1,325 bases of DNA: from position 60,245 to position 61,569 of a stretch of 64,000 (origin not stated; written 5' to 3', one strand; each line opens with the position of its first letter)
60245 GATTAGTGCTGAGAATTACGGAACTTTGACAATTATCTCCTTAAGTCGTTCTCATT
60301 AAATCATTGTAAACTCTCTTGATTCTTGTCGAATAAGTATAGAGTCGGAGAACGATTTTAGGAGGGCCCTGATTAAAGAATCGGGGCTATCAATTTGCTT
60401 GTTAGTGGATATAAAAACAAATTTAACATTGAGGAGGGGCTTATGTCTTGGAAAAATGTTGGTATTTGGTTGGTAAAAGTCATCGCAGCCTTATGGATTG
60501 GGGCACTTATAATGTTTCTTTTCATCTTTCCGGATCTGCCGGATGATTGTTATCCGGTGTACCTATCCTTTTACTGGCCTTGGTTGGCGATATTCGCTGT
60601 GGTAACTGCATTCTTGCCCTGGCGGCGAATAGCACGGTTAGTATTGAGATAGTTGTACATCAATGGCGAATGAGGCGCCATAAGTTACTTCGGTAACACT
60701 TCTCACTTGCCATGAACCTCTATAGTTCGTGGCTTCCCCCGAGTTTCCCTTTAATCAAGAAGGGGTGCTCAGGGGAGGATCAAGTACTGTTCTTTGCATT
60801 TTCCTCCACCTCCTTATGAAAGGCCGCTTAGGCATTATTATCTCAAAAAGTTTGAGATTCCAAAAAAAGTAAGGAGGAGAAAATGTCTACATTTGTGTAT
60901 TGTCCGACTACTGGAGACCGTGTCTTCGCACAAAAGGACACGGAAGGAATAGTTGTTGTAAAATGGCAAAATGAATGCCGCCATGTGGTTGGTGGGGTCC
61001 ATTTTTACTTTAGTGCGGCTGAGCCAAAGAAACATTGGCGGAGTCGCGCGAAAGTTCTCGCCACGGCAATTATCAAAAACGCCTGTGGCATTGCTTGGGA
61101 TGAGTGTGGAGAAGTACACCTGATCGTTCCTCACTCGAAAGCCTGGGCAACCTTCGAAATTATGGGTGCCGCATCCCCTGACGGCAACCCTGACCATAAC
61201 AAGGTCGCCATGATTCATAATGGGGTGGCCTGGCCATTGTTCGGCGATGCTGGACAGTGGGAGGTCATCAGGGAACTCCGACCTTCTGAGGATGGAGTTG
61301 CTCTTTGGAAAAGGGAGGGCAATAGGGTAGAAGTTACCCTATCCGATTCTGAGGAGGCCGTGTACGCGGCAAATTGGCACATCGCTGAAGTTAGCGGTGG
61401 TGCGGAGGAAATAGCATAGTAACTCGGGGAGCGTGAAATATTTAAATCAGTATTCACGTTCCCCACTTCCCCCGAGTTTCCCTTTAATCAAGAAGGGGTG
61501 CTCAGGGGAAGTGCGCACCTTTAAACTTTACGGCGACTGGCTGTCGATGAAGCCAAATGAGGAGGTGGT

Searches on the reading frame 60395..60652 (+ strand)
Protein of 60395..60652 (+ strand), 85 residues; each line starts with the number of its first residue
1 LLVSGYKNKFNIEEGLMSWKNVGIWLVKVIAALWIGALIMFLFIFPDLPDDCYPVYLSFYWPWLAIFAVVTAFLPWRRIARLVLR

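Call 13: search_protein_families(library=pfam, proteins=[window:60395-60652:+], max_evalue=0.01)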
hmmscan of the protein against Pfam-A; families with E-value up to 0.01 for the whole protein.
window:60395-60652:+ (85 aa): 0 families

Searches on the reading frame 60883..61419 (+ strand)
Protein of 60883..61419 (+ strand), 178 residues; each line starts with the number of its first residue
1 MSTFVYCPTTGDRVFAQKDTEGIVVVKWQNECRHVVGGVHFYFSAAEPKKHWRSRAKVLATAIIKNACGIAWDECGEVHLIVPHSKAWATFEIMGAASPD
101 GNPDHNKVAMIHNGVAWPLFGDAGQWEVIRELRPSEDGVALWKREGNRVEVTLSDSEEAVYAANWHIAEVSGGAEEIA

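Call 13: search_protein_families(library=pfam, proteins=[window:60883-61419:+], max_evalue=0.01)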
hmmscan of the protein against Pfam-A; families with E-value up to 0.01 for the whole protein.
window:60883-61419:+ (178 aa): 0 families

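Call 15: find_encoding_contigs(protein=window:60883-61419:+, flank=10000, max_places=6)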
Protein window:60883-61419:+ (178 aa): no gene with exactly this product is on record in the collection.
